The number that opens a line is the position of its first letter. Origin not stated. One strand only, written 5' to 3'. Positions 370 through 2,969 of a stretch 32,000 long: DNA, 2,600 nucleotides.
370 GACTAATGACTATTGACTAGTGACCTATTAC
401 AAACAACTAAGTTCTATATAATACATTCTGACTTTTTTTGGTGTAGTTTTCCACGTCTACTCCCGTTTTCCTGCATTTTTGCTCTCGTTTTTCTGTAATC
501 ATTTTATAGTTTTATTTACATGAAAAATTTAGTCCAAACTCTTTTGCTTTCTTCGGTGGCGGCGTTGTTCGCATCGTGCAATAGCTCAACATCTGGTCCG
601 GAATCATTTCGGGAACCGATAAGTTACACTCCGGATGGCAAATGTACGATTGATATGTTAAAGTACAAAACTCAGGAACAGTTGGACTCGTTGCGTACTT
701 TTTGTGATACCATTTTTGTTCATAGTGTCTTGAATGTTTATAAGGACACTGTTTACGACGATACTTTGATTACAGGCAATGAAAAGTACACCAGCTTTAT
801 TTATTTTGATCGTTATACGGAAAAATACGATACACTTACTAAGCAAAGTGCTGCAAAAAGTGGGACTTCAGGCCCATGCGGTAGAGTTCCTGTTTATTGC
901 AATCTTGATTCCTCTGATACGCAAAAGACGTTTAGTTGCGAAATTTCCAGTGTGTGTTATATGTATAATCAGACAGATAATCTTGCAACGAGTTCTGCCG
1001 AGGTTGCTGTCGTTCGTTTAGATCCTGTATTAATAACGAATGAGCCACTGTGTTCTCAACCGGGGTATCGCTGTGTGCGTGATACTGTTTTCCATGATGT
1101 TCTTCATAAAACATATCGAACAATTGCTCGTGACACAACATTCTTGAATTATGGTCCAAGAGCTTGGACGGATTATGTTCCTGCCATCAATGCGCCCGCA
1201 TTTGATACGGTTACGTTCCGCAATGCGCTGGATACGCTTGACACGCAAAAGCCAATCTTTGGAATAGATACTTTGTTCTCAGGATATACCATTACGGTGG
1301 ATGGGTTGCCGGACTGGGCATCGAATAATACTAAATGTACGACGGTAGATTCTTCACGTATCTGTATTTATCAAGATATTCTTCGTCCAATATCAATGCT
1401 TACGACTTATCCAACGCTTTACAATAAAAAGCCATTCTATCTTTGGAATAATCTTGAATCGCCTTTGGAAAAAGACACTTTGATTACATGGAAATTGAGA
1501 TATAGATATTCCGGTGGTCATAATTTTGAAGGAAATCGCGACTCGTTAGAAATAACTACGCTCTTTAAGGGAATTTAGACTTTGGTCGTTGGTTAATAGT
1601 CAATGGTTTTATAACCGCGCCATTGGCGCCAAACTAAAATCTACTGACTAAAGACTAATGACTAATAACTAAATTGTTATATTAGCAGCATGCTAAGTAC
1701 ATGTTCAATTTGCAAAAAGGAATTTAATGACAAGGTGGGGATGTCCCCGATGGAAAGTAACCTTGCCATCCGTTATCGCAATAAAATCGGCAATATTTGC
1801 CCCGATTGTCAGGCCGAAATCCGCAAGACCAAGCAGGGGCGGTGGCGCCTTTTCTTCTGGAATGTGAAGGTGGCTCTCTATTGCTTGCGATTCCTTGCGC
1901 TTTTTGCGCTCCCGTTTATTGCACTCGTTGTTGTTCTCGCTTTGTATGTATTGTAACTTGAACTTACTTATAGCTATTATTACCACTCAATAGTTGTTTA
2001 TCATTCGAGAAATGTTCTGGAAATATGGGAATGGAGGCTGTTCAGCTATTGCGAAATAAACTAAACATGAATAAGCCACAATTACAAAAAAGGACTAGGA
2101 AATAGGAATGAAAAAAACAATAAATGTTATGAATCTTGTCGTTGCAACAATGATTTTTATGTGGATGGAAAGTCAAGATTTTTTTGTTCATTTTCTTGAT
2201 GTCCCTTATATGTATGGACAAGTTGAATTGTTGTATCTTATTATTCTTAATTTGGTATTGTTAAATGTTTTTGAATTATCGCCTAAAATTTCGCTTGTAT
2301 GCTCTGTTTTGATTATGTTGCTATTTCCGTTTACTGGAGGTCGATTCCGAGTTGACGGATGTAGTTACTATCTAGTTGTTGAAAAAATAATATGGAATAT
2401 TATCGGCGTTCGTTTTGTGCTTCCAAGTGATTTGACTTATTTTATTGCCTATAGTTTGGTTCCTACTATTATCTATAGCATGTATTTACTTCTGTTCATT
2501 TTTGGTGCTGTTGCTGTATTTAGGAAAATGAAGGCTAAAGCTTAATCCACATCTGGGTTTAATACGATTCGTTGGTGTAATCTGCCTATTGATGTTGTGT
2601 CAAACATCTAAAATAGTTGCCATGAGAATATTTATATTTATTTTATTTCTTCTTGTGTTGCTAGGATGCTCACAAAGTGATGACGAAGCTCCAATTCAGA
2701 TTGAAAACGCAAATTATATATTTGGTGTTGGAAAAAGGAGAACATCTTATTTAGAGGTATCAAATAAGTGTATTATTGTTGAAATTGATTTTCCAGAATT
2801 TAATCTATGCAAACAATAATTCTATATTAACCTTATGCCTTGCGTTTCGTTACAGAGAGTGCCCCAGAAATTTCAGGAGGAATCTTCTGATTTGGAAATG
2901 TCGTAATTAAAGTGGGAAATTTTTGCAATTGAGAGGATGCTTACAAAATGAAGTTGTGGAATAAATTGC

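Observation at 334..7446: AT-rich, mobility-gene-free island of about 9 exported or membrane proteins with no recognisable function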

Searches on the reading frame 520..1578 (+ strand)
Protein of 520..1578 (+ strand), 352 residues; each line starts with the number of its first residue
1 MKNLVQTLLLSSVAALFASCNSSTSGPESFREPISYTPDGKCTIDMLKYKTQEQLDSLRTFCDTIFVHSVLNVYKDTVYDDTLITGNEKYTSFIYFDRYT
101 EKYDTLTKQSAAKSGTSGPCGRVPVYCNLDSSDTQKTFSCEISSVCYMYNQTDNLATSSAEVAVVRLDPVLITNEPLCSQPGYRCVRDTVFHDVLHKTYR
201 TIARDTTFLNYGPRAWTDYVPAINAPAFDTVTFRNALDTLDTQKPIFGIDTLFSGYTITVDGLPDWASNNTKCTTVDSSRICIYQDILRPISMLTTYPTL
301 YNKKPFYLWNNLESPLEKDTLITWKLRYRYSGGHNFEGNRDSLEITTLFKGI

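Call 3: search_protein_families(library=pfam, proteins=[window:520-1578:+], max_evalue=1)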
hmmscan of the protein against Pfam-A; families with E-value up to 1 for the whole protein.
window:520-1578:+ (352 aa): 1 family
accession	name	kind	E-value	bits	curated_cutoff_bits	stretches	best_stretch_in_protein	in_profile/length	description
PF24335.1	DUF7503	-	0.34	11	27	1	7-27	22-42/42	Family of unknown function (DUF7503)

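Call 16: search_protein_families(library=ncbifam, proteins=[window:520-1578:+], max_evalue=0.1)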
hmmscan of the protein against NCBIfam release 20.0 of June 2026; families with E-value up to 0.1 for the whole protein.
window:520-1578:+ (352 aa): 0 families
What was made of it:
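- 520..1578 (+): g1: a 352-aa Cys-rich lipoprotein (ACX76305). It is a syntenic, fast-evolving native gene and not part of the variable insert. No family match (calls 3, 16).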

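Call 17: search_protein_families(library=padloc, proteins=[window:520-1578:+], max_evalue=0.1)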
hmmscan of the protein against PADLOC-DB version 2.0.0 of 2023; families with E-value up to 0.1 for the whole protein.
window:520-1578:+ (352 aa): 0 families

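Call 18: search_protein_families(library=phrogs, proteins=[window:520-1578:+], max_evalue=0.1)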
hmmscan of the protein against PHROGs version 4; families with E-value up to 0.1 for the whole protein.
window:520-1578:+ (352 aa): 0 families

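Call 83: list_cluster_members(proteins=[window:520-1578:+, window:1690-1956:+, window:2108-2545:+, window:2948-3985:+, window:4020-4976:+, window:5633-6283:+, window:6280-7224:+])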
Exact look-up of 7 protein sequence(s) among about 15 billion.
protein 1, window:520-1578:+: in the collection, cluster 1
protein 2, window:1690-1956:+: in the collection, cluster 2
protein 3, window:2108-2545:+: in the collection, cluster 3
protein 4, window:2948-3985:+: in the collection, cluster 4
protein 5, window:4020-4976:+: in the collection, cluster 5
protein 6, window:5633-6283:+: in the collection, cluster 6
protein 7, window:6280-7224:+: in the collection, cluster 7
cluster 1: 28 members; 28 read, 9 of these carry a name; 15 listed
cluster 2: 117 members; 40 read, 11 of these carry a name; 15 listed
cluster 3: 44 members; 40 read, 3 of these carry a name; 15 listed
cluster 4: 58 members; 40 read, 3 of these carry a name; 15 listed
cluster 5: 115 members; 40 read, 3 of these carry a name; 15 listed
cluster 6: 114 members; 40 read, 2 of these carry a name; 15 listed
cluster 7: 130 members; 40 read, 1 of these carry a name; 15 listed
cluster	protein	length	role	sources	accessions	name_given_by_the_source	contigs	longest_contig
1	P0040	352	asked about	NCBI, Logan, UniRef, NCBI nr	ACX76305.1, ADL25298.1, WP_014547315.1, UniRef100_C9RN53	putative lipoprotein [Fibrobacter succinogenes subsp. succinogenes S85] | Putative lipoprotein n=2 Tax=Fibrobacter succinogenes TaxID=833 RepID=C9RN53_FIBSS | hypothetical protein [Fibrobacter succinogenes]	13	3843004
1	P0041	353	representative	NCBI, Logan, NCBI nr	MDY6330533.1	MAG: hypothetical protein SPL52_03445 [Fibrobacter sp.] | hypothetical protein [Fibrobacter sp.]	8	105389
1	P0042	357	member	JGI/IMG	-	hypothetical protein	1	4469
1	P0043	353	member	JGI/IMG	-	hypothetical protein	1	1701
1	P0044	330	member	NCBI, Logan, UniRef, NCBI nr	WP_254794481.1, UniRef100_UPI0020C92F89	hypothetical protein [Fibrobacter sp. UWB12] | hypothetical protein n=1 Tax=Fibrobacter sp. UWB12 TaxID=1896203 RepID=UPI0020C92F89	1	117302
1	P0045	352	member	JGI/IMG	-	hypothetical protein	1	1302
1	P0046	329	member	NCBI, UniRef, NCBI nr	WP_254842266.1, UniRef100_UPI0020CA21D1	hypothetical protein [Fibrobacter sp. UWB11] | hypothetical protein n=1 Tax=Fibrobacter sp. UWB11 TaxID=1896202 RepID=UPI0020CA21D1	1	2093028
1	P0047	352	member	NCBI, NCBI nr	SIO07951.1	hypothetical protein SAMN05720758_1312 [Fibrobacter sp. UWB11]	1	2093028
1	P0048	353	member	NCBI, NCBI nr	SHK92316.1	hypothetical protein SAMN05720759_10917 [Fibrobacter sp. UWB12]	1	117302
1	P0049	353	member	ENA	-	-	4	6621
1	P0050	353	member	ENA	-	-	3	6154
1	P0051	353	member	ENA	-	-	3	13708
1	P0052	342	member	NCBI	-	-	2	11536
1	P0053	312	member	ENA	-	-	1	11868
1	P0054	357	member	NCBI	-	-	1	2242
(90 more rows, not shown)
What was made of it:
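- Near-identical copies recur in dozens of contigs, in clusters of 44-130 members (call 83).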

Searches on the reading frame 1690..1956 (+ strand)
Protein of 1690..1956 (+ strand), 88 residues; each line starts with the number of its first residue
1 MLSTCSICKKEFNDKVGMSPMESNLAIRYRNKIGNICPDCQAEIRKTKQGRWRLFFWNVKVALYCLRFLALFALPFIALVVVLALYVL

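Call 3: search_protein_families(library=pfam, proteins=[window:1690-1956:+], max_evalue=1)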
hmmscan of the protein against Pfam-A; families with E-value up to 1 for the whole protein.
window:1690-1956:+ (88 aa): 15 families
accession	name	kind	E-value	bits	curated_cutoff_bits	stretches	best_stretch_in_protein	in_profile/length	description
PF07503.17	zf-HYPF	-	0.00024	21.3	23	1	36-53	1-18/34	HypF finger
PF22191.2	IBR_1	-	0.016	15.5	27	0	36-53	5-21/47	IBR domain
PF23550.1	zf_Tbcl_Rhp7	-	0.044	13.8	27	0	3-12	5-14/39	DNA repair protein rhp7 treble clef domain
PF15750.11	UBZ_FAAP20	-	0.059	13.6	25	0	2-15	1-14/35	Ubiquitin-binding zinc-finger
PF21039.3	CEP104_ZnF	-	0.099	13.3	27.4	1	3-53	58-108/112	Centrosomal protein CEP104, ZnF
PF23475.1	zf-Tbcl_FmdE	-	0.12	12.3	23.2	0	29-42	17-30/35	FmdE treble clef zinc finger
PF14471.11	DUF4428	-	0.13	12.6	27.8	1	4-45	1-31/51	Domain of unknown function (DUF4428)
PF06527.16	TniQ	-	0.14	13.3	27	1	29-67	102-137/142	TniQ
PF13894.12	zf-C2H2_4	-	0.17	13.1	27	0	4-18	2-16/24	C2H2-type zinc finger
PF10367.15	zf-Vps39_C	-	0.18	11.8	24.7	1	3-16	10-23/41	Vacuolar sorting protein 39 C-terminal zinc finger domain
PF07191.17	Zn_ribbon_6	-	0.26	11.8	25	1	4-48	2-43/67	Double zinc ribbon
PF12874.13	zf-met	-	0.32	11.8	21.2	1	4-16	2-14/25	Zinc-finger of C2H2 type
PF18439.7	zf_UBZ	-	0.39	10.9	25.6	0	36-47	4-15/32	Ubiquitin-Binding Zinc Finger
PF14446.12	Prok-RING_1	-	0.41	11.1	29.1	0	4-14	6-16/54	Prokaryotic RING finger family 1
PF00096.32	zf-C2H2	-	0.46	11.5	25.2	0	4-15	2-13/23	Zinc finger, C2H2 type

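Call 16: search_protein_families(library=ncbifam, proteins=[window:1690-1956:+], max_evalue=0.1)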
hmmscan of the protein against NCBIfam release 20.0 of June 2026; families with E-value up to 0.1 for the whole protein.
window:1690-1956:+ (88 aa): 1 family
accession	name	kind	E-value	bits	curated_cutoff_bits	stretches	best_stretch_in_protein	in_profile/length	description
TIGR04104.1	cxxc_20_cxxc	subfamily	0.00029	21.1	45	1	4-87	2-77/93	TIGR04104 family putative zinc finger protein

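Call 17: search_protein_families(library=padloc, proteins=[window:1690-1956:+], max_evalue=0.1)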
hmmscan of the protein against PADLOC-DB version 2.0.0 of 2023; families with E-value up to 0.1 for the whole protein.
window:1690-1956:+ (88 aa): 2 families
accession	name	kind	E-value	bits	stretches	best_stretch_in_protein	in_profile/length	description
PDLC01616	TniQ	-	0.0033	16.2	1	29-67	88-121/126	CAS-I-F; associated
PDLC00345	PtuB1|PtuB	-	0.034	11.7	1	14-52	31-69/223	Unknown function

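Call 18: search_protein_families(library=phrogs, proteins=[window:1690-1956:+], max_evalue=0.1)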
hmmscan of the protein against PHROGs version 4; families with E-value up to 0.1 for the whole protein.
window:1690-1956:+ (88 aa): 2 families
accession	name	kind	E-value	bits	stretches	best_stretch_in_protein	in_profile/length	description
phrog_6107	-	unknown function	0.073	14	1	31-49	19-37/58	-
phrog_8470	-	unknown function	0.089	12.6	0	4-61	87-136/567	-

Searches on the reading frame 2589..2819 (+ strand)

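Call 3: search_protein_families(library=pfam, proteins=[window:2589-2819:+], max_evalue=1)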
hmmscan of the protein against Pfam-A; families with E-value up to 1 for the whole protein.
window:2589-2819:+ (76 aa): 1 family
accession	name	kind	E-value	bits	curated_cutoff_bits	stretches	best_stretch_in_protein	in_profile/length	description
PF01736.22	Polyoma_agno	-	0.22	11.9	27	1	7-23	21-37/62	Polyomavirus agnoprotein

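Call 16: search_protein_families(library=ncbifam, proteins=[window:2622-2819:+], max_evalue=0.1)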
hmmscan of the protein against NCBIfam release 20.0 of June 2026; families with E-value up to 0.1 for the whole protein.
window:2622-2819:+ (65 aa): 2 families
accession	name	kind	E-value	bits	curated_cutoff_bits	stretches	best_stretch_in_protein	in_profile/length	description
TIGR03516.1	ppisom_GldI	equivalog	0.031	13.6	157.6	1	3-34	4-35/177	gliding motility-associated peptidyl-prolyl isomerase GldI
NF041529.1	LvhB7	equivalog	0.042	13.5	70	1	1-24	1-25/45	T4SS-associated protein LvhB7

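Call 17: search_protein_families(library=padloc, proteins=[window:2622-2819:+], max_evalue=0.1)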
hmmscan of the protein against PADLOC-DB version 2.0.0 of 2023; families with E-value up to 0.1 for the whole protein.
window:2622-2819:+ (65 aa): 0 families

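Call 18: search_protein_families(library=phrogs, proteins=[window:2622-2819:+], max_evalue=0.1)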
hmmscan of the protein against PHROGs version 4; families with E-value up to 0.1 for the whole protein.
window:2622-2819:+ (65 aa): 0 families
